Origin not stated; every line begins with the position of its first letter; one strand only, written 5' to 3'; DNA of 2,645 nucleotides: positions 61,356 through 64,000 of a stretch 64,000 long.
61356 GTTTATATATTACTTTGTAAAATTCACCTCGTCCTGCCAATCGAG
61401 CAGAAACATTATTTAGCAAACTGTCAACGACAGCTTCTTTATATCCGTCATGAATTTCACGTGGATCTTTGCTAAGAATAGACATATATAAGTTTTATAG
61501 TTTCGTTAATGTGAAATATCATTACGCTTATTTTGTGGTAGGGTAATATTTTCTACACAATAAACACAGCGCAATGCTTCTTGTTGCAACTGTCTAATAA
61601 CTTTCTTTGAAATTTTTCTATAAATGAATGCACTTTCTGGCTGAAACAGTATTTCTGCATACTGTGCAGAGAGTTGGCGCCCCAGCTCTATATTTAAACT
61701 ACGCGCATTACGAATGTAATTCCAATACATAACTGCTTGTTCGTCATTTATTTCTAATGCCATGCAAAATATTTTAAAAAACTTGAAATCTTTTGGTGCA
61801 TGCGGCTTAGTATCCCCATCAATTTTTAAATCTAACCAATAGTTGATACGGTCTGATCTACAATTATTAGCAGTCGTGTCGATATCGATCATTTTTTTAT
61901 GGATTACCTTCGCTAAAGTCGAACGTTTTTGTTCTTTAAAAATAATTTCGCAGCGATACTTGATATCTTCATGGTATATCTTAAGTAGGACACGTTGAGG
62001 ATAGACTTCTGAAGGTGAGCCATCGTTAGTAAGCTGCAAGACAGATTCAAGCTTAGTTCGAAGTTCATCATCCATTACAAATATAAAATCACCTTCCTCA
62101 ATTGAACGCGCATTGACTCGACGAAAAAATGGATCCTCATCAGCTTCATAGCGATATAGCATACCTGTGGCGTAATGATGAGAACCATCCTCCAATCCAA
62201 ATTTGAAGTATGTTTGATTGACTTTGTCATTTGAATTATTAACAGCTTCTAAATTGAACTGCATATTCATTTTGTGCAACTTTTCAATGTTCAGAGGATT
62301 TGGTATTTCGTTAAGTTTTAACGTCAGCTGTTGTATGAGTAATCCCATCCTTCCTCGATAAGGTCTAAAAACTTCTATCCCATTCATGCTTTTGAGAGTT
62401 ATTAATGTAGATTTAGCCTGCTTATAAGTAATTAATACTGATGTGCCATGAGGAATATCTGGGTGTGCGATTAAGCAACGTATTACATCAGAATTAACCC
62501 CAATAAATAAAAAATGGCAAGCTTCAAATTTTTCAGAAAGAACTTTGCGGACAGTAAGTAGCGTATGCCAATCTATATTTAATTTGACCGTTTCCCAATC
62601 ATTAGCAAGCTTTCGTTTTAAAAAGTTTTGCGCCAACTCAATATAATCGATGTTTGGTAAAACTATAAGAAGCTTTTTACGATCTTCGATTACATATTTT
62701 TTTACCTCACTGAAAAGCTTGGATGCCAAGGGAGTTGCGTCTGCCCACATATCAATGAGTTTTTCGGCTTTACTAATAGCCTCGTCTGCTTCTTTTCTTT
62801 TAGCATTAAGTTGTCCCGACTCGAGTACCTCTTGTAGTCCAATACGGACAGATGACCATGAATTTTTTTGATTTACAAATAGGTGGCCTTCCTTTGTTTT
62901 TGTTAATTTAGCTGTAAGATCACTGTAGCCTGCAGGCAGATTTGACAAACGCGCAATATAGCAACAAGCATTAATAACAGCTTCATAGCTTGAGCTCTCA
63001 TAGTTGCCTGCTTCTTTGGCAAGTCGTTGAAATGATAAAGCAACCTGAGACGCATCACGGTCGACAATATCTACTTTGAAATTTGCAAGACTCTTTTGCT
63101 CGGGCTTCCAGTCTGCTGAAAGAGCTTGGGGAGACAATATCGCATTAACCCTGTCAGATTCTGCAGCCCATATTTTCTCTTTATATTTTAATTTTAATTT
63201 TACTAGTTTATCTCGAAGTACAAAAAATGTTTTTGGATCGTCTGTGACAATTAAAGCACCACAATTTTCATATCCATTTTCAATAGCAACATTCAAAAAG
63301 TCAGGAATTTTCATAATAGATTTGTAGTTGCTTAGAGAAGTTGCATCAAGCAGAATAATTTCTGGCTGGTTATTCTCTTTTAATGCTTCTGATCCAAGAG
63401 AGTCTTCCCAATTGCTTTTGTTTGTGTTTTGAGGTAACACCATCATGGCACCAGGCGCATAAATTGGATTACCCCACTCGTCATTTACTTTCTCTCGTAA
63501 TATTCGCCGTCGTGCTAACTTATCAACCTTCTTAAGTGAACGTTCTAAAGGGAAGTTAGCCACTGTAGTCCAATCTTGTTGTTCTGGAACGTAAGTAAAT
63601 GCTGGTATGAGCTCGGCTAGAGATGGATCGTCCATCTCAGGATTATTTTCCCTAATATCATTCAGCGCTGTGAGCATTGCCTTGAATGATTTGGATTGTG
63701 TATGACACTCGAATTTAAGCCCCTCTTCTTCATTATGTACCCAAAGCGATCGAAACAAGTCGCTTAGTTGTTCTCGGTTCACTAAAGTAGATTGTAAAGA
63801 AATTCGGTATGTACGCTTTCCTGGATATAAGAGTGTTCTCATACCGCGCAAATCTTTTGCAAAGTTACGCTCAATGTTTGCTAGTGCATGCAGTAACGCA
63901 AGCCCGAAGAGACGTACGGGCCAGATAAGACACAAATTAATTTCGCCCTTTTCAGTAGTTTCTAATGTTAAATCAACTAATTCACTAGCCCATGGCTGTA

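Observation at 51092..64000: Integrase/tRNA-bounded island carrying a DISARM-like helicase/DUF1998/PLD operon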

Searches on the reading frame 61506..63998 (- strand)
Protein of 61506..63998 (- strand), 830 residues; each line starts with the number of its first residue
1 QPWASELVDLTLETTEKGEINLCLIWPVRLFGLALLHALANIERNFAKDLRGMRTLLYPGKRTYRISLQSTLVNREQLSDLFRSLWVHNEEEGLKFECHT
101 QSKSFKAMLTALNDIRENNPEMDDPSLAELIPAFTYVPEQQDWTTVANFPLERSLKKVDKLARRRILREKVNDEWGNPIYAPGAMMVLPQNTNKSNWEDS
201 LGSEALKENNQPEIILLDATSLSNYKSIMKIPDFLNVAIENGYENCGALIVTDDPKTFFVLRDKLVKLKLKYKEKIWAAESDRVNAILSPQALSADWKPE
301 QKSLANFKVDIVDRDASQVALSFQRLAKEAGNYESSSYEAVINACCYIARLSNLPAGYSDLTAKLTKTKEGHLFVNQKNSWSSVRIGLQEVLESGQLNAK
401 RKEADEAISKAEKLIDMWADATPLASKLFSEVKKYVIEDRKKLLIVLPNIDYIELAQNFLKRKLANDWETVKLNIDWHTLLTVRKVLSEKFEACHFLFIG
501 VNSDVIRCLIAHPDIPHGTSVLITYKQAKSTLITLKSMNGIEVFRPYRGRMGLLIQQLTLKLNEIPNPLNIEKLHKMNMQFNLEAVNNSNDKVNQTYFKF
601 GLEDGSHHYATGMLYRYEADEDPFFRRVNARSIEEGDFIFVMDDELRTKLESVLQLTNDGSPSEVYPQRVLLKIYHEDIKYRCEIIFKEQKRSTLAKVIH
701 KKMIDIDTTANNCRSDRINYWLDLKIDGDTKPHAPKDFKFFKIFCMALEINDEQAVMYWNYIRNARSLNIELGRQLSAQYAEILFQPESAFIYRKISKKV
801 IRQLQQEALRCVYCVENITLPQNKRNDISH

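Call 9: search_protein_families(library=pfam, proteins=[window:61506-63998:-], max_evalue=0.01)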
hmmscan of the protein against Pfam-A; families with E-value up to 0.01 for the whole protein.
window:61506-63998:- (830 aa): 0 families

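Call 10: search_protein_families(library=padloc, proteins=[window:61506-63998:-], max_evalue=0.01)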
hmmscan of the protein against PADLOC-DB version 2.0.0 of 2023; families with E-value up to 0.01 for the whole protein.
window:61506-63998:- (830 aa): 0 families

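Call 13: find_homologous_proteins(query=window:61506-63998:-)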
Query window:61506-63998:- (830 aa): 286 proteins with E <= 0.001 among 8000 candidates; the best 120 are listed.
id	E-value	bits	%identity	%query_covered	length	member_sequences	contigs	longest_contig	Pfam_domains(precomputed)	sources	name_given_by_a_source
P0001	0.0e+0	1887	100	100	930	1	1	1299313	-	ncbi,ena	-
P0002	0.0e+0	1192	64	100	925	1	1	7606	-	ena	-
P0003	0.0e+0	1152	63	99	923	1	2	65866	-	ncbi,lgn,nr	ncbi:MAG: hypothetical protein KZQ97_10375 [Candidatus Thiodiazotropha sp. (ex Dulcina madagascarien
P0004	0.0e+0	1112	61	100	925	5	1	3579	-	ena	-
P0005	0.0e+0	1087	59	99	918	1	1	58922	-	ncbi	-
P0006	0.0e+0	1069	58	99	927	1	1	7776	-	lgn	-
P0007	0.0e+0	1062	57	99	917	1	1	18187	-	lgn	-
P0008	0.0e+0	1053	58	99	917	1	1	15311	-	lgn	-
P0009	0.0e+0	1047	56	99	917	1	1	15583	-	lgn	-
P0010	0.0e+0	1044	57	99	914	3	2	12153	-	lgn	-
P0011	0.0e+0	1035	56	99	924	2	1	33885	-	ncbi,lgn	-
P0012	0.0e+0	1032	56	99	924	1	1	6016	-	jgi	-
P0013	0.0e+0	1031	55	99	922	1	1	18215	-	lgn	-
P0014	0.0e+0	1030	58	97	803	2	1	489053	-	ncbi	-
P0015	0.0e+0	1025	56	99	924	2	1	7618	-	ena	-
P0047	2.3e-275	934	51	99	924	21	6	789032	-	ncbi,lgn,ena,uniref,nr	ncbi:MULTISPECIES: hypothetical protein [Achromobacter]|uniref:hypothetical protein n=1 Tax=Achromob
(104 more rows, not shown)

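Call 14: find_encoding_contigs(protein=P0001, flank=10000, max_places=4)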
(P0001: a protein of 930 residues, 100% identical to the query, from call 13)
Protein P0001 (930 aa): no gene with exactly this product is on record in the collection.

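Call 15: find_encoding_contigs(protein=P0003, flank=10000, max_places=3)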
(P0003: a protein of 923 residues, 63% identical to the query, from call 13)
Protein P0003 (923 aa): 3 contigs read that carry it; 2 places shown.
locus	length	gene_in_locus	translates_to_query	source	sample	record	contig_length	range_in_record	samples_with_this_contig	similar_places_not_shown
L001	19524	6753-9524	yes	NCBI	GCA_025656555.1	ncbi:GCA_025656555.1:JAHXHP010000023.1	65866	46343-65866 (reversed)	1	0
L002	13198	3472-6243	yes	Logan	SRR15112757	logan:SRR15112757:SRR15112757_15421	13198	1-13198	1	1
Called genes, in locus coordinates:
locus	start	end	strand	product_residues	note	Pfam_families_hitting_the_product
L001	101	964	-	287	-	PF01073:3Beta_HSD, PF01370:Epimerase, PF05368:NmrA, PF13460:NAD_binding_10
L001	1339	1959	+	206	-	PF13495:Phage_int_SAM_4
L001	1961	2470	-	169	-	PF11663:Toxin_YhaV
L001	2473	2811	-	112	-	PF15937:PrlF_antitoxin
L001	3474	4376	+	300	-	PF01909:NTP_transf_2 (faint), PF18765:Polbeta (weak), PF05168:HEPN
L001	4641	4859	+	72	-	PF12728:HTH_17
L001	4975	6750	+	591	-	PF02384:N6_Mtase, PF07669:Eco57I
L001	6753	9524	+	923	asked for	-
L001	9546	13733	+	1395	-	PF00271:Helicase_C (weak)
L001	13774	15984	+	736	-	-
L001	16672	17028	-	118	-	PF01695:IstB_IS21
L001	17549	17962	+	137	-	PF01451:LMWPc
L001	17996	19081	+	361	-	PF01758:SBF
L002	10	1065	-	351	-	-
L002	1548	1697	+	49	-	-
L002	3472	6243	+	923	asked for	-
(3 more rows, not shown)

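Call 16: find_encoding_contigs(protein=P0047, flank=10000, max_places=3)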
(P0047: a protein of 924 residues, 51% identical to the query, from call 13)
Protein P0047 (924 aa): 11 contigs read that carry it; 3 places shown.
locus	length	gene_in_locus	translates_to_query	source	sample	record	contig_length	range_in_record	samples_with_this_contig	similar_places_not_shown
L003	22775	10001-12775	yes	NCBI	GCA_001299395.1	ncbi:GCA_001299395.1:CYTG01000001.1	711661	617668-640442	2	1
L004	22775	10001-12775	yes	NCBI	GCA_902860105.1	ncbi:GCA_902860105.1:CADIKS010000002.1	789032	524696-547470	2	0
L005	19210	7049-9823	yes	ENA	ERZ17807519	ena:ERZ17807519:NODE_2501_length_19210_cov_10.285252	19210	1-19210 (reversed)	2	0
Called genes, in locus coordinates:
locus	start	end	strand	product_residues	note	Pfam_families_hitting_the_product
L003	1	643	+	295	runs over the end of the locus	PF08722:Tn7_TnsA-like_N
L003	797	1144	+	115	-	-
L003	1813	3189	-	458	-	PF22022:Phage_int_M (weak)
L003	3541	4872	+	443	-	PF13356:Arm-DNA-bind_3, PF22022:Phage_int_M, PF00589:Phage_integrase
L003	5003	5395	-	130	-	-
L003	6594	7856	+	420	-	PF13657:Couple_hipA, PF07804:HipA_C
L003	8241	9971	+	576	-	PF02384:N6_Mtase, PF07669:Eco57I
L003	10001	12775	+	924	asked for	-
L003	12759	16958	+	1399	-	PF00271:Helicase_C (weak)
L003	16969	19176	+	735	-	-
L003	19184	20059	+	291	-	PF13091:PLDc_2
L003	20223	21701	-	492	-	PF03389:MobA_MobL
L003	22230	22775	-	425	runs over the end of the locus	-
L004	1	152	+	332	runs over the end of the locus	-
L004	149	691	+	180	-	-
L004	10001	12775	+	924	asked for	-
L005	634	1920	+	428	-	PF13356:Arm-DNA-bind_3, PF22022:Phage_int_M, PF00589:Phage_integrase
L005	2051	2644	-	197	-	-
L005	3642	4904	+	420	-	PF13657:Couple_hipA, PF07804:HipA_C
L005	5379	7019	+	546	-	PF02384:N6_Mtase, PF07669:Eco57I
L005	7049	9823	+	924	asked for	-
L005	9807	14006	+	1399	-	PF00271:Helicase_C (weak)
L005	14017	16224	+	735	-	-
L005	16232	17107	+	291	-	PF13091:PLDc_2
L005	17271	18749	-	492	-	PF03389:MobA_MobL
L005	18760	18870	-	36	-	-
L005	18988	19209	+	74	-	?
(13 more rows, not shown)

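Call 19: search_protein_families(library=ncbifam, proteins=[P0001], max_evalue=0.001)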
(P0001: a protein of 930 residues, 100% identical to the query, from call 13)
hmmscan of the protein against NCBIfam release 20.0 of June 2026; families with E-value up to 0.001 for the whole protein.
P0001 (930 aa): 0 families

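Call 30: search_protein_families(library=padloc, proteins=[L001:4975-6750:+, L003:8241-9971:+, L003:10001-12775:+, L003:12759-16958:+, L003:16969-19176:+, L003:19184-20059:+, P0001], max_evalue=0.1)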
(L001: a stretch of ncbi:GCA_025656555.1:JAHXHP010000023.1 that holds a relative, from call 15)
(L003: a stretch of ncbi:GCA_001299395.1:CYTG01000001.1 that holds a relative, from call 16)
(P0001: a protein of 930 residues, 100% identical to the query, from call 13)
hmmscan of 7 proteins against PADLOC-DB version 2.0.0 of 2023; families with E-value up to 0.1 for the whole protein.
L001:4975-6750:+ (591 aa): 46 families (the best 25 are shown)
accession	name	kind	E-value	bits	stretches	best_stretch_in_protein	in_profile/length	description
PDLC03338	MTase_II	-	5.1e-164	545.3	1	69-575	100-598/604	Type II methyltransferase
PDLC03227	MTase_II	-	3.9e-28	96.6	1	170-554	86-459/494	Type II methyltransferase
PDLC03348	MTase_II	-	1.3e-21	74.8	1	85-326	207-452/727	Type II methyltransferase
PDLC03335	MTase_II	-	6e-21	72.7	1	84-324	66-303/607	Type II methyltransferase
PDLC03359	MTase_II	-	2.6e-17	60.2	2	222-321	152-251/840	Type II methyltransferase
PDLC03237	MTase_II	-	4.2e-16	56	2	237-376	267-410/1036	Type II methyltransferase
PDLC04134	mad2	-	3.8e-15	53.7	1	83-304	255-425/492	mads_2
PDLC03021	MTase_I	-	7.5e-15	52.7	1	100-301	165-354/491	Type I methyltransferase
PDLC03612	REase_MTase_IIG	-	1.6e-13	47.8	1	211-333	799-922/1247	Type IIG restriction enzyme-methyltransferase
PDLC03235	MTase_II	-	5.3e-12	43.3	2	214-357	242-387/648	Type II methyltransferase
PDLC03267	MTase_II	-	3.5e-11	40.7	1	93-328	8-220/539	Type II methyltransferase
PDLC03313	MTase_II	-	7.2e-11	39.3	1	121-330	46-258/563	Type II methyltransferase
PDLC03356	MTase_II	-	8e-11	39.4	1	66-295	81-278/545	Type II methyltransferase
PDLC02521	PglX|PglXI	-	2.6e-10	36.9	2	219-325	482-590/1174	PglX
PDLC03315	MTase_II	-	2.7e-10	37.7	1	101-298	20-214/502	Type II methyltransferase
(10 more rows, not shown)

L003:8241-9971:+ (576 aa): 59 families (the best 25 are shown)
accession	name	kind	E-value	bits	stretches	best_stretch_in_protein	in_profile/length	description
PDLC03338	MTase_II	-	4.7e-175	581.8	1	56-566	89-592/604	Type II methyltransferase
PDLC03227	MTase_II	-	2.1e-36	123.9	1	91-555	23-463/494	Type II methyltransferase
PDLC03348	MTase_II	-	5.6e-22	76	1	71-304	196-437/727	Type II methyltransferase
PDLC03335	MTase_II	-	6e-19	66.1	1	79-322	63-304/607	Type II methyltransferase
PDLC04134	mad2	-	1.1e-18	65.4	1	80-328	255-451/492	mads_2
PDLC03359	MTase_II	-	1.9e-17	60.7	2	95-316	35-249/840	Type II methyltransferase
PDLC03021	MTase_I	-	3.1e-17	60.6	1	78-298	145-354/491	Type I methyltransferase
PDLC03237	MTase_II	-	6.4e-17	58.7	1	233-340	266-375/1036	Type II methyltransferase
PDLC03313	MTase_II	-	1.9e-16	57.7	1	86-333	13-264/563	Type II methyltransferase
PDLC03267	MTase_II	-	2.1e-12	44.8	1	97-332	15-226/539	Type II methyltransferase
PDLC03235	MTase_II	-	5.6e-12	43.3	2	216-304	247-338/648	Type II methyltransferase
PDLC03025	MTase_I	-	1.6e-11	41.6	1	97-308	163-356/569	Type I methyltransferase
PDLC02525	PglX|PglXI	-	1.2e-10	38.7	2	215-328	455-569/607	PglX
PDLC03612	REase_MTase_IIG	-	1.2e-10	38.3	1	216-325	807-917/1247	Type IIG restriction enzyme-methyltransferase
PDLC02521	PglX|PglXI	-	1.5e-10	37.7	2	215-318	481-586/1174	PglX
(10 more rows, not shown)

L003:10001-12775:+ (924 aa): 0 families

L003:12759-16958:+ (1399 aa): 15 families
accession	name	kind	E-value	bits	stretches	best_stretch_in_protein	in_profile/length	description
PDLC02575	DrmA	-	1.3e-88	295.8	2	436-995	13-519/837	DrmA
PDLC02576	DrmA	-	2.5e-67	225.5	2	507-952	454-847/1235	DrmA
PDLC02571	DrmA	-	1.7e-58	196.2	3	765-955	765-930/1282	DrmA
PDLC02567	DrmA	-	7.1e-53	177.2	2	549-990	991-1398/1750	DrmA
PDLC02577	DrmA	-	7.6e-39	131.4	2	622-1016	11-376/697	DrmA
PDLC02568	DrmA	-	2e-24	84.2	2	750-987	70-268/611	DrmA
PDLC02574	DrmA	-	2.6e-12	44.3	1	1136-1250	35-142/269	DrmA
PDLC00035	DruE3|DruE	-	4.7e-06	22.5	1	594-657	125-190/1460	SNF2 family N-terminal domain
PDLC02573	DrmA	-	0.00016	17.8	1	1138-1238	795-896/1018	DrmA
PDLC02857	DpdF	-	0.00017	17.7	1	1133-1181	480-528/911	DpdF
PDLC02569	DrmA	-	0.00017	17.5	1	1121-1204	814-896/1095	DrmA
PDLC01089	C3a193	-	0.0032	13.9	1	1139-1181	540-582/983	poss. alt. Cas3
PDLC02870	DpdF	-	0.0055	13.2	1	1122-1180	263-319/534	DpdF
PDLC02855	DpdF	-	0.013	11.8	1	1136-1180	424-468/825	DpdF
PDLC00037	DruE3|DruE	-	0.079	8.5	0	596-656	126-189/2055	SNF2 family N-terminal domain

L003:16969-19176:+ (735 aa): 5 families
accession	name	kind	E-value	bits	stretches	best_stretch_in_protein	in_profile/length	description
PDLC02582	DrmB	-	2.9e-15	53.9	1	445-710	377-632/649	DrmB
PDLC02583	DrmB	-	4.7e-07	27.2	1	601-710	477-601/606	DrmB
PDLC02584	DrmB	-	5.5e-07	26.8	1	588-712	293-432/445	DrmB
PDLC02579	DrmB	-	0.00018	18.6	1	601-710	175-301/314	DrmB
PDLC02581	DrmB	-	0.014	11.8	1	590-656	428-493/585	DrmB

L003:19184-20059:+ (291 aa): 25 families
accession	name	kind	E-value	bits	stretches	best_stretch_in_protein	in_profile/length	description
PDLC02595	DrmC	-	1.4e-14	52.5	1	137-283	111-258/269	DrmC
PDLC02607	DrmC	-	2.6e-12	44.6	1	88-270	71-239/265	DrmC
PDLC02614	DrmC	-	2.4e-11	41.6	1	145-283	24-150/153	DrmC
PDLC02585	DrmC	-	1.6e-10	39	1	142-273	105-233/253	DrmC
PDLC02588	DrmC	-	7.6e-10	36.8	1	209-282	168-242/256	DrmC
PDLC02600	DrmC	-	8.6e-09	33.4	1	232-289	210-267/286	DrmC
PDLC02608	DrmC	-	1.1e-08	33.1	1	180-285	50-153/162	DrmC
PDLC03829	ZacB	-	1.1e-08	32.5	1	148-281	223-348/586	-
PDLC02601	DrmC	-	1.4e-08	32.5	1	232-287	231-288/295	DrmC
PDLC02604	DrmC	-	1.6e-08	33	1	234-287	32-85/92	DrmC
PDLC02597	DrmC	-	2.1e-08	32.4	1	143-273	97-224/242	DrmC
PDLC02605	DrmC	-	2.1e-08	32.1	1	139-283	112-259/270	DrmC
PDLC02602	DrmC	-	7e-08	29.9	1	227-272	191-236/381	DrmC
PDLC02615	DrmC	-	1.2e-07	29.3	1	146-284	75-208/218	DrmC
PDLC02606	DrmC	-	1.3e-07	29.5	1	140-277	32-167/182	DrmC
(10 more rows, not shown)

P0001 (930 aa): 0 families

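Call 33: search_solved_structures(query=A1, max_evalue=1)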
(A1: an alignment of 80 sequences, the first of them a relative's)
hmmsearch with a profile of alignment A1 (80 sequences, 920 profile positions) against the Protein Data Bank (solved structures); distinct sequences matched with E-value up to 1: 0.

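Call 37: search_protein_families(library=pfam, proteins=[P0001, L003:8241-9971:+, L003:16969-19176:+], max_evalue=10)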
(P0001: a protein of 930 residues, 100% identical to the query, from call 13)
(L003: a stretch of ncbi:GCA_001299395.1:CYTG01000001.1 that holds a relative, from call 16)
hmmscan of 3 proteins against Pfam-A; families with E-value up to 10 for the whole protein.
P0001 (930 aa): 1 family
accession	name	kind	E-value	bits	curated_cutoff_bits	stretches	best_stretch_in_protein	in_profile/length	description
PF12469.13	Cmr2_N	-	0.18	12.3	25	1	505-566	10-70/111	CRISPR-associated protein Cmr2, N-terminal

L003:8241-9971:+ (576 aa): 5 families
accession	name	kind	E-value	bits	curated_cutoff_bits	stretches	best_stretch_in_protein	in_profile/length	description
PF07669.17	Eco57I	-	2.4e-16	60.8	25.3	1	163-305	2-168/171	Eco57I restriction-modification methylase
PF02384.22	N6_Mtase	-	9e-15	55.2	20.4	1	94-331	24-241/311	N-6 DNA Methylase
PF01170.24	UPF0020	-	0.00029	21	22.3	1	121-232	29-138/197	RMKL-like, methyltransferase domain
PF08152.18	GUCT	-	0.17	12.6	27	1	281-327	34-82/96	GUCT (NUC152) domain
PF08788.16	NHR2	-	0.23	11.7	27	1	315-329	37-51/67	NHR2 domain like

L003:16969-19176:+ (735 aa): 0 families

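Call 41: search_dna_similar(query=P0001, collection=plasmids, mode=protein, max_rows=15)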
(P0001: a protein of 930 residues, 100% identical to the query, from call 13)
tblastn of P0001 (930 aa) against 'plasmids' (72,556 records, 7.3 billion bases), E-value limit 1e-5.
Records with a match: 2; places in all: 2; records where one place covers at least 80% of the query: 1.
Best place of each record, by identity: <60% 2.
By first word of the organism name: Polaromonas 1; Rhizobium 1.
By predicted mobility (MOB-suite, as given by PLSDB): non-mobilizable 1; conjugative 1.
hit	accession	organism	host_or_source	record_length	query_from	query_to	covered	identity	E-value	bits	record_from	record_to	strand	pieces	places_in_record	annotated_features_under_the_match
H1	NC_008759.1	Polaromonas naphthalenivorans CJ2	-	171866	119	924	87%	23.7%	1e-30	138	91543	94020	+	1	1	hypothetical protein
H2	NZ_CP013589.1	Rhizobium phaseoli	Phaseolus vulgaris,Whole ...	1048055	518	889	40%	23.5%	1e-9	70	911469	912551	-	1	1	record has no annotation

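Call 43: get_annotated_region(hit=H1, flank=12000)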
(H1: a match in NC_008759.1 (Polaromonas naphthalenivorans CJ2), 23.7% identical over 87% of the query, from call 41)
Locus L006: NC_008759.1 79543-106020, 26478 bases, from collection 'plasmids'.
description: Polaromonas naphthalenivorans CJ2 plasmid pPNAP03, complete sequence
organism: Polaromonas naphthalenivorans CJ2 (NCBI taxid 365044)
taxonomy: Bacteria; Pseudomonadota; Betaproteobacteria; Burkholderiales; Comamonadaceae; Polaromonas; Polaromonas naphthalenivorans; Polaromonas naphthalenivorans CJ2
host: -; source: -; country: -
typing (MOB-suite, as given by PLSDB): non-mobilizable; replicon rep_cluster_29
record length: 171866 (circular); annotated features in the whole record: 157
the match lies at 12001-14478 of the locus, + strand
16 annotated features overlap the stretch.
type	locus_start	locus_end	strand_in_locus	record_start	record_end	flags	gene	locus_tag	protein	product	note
CDS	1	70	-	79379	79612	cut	-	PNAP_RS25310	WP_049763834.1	hypothetical protein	-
CDS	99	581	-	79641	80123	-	-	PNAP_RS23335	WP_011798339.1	hypothetical protein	-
CDS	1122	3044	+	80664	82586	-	-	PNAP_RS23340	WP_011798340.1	hypothetical protein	-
CDS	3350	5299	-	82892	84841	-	-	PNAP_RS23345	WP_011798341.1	UvrD-helicase domain-containing protein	-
CDS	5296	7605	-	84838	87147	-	-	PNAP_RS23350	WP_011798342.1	AAA family ATPase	-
CDS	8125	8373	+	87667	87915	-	-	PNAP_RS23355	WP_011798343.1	cold shock domain-containing protein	-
CDS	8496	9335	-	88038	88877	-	-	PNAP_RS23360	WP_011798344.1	NYN domain-containing protein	-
CDS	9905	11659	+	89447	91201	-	-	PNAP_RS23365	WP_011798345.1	N-6 DNA methylase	GO:0006306 - DNA methylation [Evidence IEA]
CDS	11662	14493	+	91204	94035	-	-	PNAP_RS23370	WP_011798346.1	hypothetical protein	-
CDS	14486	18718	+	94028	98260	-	-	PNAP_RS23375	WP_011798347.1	DEAD/DEAH box helicase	-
CDS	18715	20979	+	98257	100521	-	-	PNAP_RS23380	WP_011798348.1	hypothetical protein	-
CDS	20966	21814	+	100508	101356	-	-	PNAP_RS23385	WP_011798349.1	phospholipase D-like domain-containing protein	-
CDS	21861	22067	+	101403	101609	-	-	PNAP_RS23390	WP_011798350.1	hypothetical protein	-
CDS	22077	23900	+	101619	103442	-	-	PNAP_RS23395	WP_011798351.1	class I SAM-dependent DNA methyltransferase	-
CDS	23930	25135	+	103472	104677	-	-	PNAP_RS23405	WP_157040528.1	restriction endonuclease subunit S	-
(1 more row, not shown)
